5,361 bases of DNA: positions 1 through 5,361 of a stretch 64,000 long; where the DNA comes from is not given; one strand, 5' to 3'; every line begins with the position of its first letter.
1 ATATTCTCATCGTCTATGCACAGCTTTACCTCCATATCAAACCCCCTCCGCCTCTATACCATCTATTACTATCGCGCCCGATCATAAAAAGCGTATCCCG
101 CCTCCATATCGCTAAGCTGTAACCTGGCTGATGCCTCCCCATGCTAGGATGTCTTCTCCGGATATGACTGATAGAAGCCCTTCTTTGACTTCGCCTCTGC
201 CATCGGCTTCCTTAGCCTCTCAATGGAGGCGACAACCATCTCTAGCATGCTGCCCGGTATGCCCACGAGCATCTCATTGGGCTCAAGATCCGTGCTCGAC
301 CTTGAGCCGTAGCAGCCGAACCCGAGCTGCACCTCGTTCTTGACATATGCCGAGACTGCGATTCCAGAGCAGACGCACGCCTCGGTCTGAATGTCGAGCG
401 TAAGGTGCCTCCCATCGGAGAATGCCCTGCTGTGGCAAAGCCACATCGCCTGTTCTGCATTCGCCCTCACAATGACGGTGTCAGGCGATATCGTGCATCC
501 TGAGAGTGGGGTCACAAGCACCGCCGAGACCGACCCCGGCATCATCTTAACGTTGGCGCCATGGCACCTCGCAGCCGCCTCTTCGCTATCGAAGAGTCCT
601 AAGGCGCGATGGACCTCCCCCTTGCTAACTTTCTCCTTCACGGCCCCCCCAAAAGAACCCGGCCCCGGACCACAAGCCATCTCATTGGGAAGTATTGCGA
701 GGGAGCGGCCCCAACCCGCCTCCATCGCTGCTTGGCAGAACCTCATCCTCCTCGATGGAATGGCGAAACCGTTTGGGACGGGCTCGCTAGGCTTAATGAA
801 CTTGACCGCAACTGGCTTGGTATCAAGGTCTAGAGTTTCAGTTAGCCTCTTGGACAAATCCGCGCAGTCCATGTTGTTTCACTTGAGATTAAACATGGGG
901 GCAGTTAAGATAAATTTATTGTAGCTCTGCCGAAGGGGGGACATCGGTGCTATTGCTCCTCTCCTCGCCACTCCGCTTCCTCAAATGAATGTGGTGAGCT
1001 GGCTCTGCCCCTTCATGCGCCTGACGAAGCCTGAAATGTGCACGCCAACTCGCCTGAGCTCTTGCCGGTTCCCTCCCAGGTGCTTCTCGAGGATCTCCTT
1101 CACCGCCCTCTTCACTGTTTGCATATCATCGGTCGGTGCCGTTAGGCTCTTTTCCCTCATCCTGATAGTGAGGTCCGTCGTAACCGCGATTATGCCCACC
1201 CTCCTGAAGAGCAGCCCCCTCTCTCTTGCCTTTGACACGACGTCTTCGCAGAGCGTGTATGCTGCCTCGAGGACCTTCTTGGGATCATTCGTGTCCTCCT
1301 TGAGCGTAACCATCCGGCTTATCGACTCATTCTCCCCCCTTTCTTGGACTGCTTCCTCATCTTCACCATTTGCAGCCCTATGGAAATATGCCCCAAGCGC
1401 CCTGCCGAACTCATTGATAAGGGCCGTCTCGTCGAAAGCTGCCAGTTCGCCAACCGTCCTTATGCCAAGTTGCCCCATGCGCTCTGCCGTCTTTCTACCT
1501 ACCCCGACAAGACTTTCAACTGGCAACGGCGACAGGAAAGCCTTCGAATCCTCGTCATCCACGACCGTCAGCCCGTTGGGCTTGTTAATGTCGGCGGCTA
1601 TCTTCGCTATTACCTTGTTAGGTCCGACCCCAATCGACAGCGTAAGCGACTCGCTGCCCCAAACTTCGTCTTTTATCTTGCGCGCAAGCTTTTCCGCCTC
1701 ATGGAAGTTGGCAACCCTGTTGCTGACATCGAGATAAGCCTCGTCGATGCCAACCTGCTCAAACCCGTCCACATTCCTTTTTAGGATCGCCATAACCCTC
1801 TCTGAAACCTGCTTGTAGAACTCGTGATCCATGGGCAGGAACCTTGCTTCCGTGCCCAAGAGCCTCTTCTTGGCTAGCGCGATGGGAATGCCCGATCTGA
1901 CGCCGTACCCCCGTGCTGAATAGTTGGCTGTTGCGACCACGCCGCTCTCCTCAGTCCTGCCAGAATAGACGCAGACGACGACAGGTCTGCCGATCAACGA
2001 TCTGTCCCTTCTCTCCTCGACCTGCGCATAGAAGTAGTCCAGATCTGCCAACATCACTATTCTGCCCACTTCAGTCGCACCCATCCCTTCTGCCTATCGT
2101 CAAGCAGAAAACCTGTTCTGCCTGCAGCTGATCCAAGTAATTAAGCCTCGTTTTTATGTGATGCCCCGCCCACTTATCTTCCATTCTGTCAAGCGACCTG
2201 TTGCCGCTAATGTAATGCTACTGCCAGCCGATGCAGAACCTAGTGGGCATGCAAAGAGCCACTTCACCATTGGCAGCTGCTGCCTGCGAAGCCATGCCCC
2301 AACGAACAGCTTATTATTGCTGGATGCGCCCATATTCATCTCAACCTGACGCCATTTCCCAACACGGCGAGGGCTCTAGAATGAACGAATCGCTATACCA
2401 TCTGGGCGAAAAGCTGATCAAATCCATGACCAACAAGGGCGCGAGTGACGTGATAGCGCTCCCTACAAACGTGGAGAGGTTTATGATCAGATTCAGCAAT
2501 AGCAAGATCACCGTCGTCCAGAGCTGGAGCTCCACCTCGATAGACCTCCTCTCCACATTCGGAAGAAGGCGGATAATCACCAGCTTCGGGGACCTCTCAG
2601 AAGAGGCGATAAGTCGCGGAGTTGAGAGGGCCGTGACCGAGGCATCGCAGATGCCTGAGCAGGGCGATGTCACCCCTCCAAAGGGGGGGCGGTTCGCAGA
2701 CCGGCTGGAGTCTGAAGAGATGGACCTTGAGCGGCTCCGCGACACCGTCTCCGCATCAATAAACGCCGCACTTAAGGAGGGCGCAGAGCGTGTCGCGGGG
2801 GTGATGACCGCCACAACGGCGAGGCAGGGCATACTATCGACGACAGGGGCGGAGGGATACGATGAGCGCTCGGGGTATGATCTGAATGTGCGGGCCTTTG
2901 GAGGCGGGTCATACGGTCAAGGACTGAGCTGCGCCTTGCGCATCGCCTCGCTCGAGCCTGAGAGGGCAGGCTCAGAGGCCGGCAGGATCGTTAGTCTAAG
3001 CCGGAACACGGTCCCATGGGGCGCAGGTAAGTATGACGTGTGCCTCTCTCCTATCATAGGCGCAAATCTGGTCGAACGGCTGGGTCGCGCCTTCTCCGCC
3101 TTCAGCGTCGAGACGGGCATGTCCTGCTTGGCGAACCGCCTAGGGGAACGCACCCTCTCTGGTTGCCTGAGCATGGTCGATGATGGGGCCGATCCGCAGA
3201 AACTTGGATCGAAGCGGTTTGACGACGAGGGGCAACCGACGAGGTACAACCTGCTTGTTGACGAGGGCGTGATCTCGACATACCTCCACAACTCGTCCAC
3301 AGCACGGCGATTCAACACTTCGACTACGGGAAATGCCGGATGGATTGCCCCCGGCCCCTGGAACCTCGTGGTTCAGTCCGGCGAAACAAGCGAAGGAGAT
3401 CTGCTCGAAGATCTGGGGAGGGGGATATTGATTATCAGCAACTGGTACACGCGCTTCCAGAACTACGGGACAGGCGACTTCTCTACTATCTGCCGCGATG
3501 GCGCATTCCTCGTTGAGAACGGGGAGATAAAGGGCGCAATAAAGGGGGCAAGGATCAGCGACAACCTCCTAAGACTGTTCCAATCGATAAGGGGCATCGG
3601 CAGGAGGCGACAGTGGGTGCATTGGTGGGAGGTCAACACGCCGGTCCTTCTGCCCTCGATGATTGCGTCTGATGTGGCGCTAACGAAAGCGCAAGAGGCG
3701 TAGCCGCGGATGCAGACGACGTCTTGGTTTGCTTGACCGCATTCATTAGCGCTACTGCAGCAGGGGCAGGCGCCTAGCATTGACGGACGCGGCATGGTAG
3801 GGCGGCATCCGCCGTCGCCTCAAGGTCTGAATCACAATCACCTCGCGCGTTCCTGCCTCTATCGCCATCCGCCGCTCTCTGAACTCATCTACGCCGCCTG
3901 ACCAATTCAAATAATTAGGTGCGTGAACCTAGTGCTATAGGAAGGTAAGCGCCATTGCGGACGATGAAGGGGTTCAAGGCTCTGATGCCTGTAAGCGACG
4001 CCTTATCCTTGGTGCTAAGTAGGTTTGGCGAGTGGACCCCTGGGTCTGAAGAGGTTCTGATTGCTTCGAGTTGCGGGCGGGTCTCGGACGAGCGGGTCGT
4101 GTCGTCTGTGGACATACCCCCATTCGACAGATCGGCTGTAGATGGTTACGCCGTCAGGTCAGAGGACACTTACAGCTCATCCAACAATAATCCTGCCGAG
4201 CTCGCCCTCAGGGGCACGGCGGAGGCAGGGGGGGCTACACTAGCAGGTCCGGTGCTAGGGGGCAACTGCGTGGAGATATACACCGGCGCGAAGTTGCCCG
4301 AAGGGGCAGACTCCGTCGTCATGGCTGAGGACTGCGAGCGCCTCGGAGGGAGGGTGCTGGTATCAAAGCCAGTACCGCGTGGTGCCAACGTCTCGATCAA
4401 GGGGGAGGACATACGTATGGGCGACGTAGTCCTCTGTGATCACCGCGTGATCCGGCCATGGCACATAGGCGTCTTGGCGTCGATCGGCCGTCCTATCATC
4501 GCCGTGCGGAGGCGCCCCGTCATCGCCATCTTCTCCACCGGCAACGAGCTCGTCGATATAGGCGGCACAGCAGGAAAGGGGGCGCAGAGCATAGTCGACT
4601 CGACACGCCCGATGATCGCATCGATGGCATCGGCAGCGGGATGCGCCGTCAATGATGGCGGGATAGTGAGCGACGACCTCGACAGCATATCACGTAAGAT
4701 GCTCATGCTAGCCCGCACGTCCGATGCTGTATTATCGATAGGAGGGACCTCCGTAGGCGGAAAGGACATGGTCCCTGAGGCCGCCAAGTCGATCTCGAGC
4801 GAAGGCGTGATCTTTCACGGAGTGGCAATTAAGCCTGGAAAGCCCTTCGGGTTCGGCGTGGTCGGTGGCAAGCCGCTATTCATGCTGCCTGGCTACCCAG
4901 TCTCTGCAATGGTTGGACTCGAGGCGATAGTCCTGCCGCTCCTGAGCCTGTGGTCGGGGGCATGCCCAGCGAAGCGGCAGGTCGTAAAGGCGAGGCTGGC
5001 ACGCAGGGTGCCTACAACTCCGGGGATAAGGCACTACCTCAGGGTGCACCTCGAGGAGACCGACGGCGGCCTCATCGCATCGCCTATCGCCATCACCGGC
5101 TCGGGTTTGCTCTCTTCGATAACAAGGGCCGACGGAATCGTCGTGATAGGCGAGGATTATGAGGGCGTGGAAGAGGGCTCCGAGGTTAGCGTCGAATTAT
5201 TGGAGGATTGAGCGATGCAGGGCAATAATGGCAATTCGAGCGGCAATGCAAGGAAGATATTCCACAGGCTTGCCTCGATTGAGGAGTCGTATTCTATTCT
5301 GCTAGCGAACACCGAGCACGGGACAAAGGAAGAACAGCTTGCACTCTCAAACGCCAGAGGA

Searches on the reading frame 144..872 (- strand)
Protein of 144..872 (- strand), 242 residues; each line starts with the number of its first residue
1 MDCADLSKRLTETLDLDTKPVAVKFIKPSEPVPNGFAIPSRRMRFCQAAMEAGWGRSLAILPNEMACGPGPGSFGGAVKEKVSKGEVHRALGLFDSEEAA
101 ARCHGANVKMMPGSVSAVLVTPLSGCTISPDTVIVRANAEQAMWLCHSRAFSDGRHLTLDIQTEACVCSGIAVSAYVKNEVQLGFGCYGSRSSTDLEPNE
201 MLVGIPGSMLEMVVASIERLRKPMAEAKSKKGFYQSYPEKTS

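Call 18: search_protein_families(library=pfam, proteins=[window:144-872:-], max_evalue=0.00001)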
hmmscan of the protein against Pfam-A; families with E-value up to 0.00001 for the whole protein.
window:144-872:- (242 aa): 1 family
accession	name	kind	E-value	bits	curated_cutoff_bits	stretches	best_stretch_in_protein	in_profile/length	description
PF02596.20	DUF169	-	3.9e-48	164.5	27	1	9-215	1-208/209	Uncharacterised ArCR, COG2043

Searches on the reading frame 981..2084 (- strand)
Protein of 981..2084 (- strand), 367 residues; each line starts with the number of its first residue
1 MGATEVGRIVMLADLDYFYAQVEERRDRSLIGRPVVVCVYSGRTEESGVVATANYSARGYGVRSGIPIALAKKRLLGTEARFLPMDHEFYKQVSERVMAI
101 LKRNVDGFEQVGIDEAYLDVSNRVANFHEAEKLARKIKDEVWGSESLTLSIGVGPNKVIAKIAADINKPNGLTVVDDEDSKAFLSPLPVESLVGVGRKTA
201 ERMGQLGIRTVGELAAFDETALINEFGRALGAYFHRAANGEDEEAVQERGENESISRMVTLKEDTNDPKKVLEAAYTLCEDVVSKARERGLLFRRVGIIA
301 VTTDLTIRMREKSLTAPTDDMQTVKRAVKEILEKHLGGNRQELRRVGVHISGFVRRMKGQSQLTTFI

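Call 18: search_protein_families(library=pfam, proteins=[window:981-2084:-], max_evalue=0.00001)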
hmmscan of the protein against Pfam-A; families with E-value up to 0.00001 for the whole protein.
window:981-2084:- (367 aa): 4 families
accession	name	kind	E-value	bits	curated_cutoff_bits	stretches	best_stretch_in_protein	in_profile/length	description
PF00817.25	IMS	-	1.8e-39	135.4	23.2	1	14-165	2-148/148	impB/mucB/samB family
PF11799.13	IMS_C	-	1.8e-17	64.2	20.7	1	253-363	2-107/109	impB/mucB/samB family C-terminal domain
PF21999.2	IMS_HHH_1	-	2e-07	31.8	27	1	191-242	2-53/53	DNA polymerase-iota, thumb domain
PF11798.14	IMS_HHH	-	1e-06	29.1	24.4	1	178-208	2-32/32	IMS family HHH motif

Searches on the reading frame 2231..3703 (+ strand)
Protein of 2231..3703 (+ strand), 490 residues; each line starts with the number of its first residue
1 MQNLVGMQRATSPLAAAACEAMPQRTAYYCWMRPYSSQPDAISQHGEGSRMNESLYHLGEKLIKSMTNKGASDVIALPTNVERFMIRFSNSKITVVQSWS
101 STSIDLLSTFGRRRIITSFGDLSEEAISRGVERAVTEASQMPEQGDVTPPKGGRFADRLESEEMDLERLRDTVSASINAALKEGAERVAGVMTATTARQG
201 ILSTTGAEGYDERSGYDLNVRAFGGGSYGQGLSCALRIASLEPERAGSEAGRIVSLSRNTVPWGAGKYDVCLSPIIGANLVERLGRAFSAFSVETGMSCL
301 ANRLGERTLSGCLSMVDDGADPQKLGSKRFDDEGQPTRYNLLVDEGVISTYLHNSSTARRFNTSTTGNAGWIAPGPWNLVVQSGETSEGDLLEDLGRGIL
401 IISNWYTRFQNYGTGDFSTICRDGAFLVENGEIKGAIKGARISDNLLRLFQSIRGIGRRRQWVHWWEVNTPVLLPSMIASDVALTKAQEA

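Call 18: search_protein_families(library=pfam, proteins=[window:2231-3703:+], max_evalue=0.00001)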
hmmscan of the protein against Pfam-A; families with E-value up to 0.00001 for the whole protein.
window:2231-3703:+ (490 aa): 1 family
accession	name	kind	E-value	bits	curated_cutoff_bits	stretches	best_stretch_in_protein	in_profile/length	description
PF19289.4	PmbA_TldD_3rd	-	2e-59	200.8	22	1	266-484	2-218/220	PmbA/TldA metallopeptidase C-terminal domain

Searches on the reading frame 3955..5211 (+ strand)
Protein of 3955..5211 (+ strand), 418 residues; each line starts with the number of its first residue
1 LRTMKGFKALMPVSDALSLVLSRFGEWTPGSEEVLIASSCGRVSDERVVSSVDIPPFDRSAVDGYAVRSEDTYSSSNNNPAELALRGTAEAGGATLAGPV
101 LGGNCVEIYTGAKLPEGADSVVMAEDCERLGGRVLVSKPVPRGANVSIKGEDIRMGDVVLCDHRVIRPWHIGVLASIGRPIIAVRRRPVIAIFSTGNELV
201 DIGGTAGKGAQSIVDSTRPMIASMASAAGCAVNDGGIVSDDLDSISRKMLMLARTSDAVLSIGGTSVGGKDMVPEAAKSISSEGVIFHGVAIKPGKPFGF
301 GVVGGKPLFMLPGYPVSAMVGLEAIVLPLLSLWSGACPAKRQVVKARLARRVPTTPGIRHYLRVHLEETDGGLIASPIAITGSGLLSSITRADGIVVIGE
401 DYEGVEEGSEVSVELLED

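Call 18: search_protein_families(library=pfam, proteins=[window:3955-5211:+], max_evalue=0.00001)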
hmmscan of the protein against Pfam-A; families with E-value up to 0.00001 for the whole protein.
window:3955-5211:+ (418 aa): 3 families
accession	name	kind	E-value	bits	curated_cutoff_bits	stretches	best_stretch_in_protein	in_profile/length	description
PF03453.22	MoeA_N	-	4e-43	147.3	30.8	1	11-178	1-160/160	MoeA N-terminal region (domain I and II)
PF00994.29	MoCF_biosynth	-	1e-29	103.5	26.6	1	191-330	1-142/144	Probable molybdopterin binding domain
PF03454.20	MoeA_C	-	1e-18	67.8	22.1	1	345-416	1-72/72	MoeA C-terminal region (domain IV)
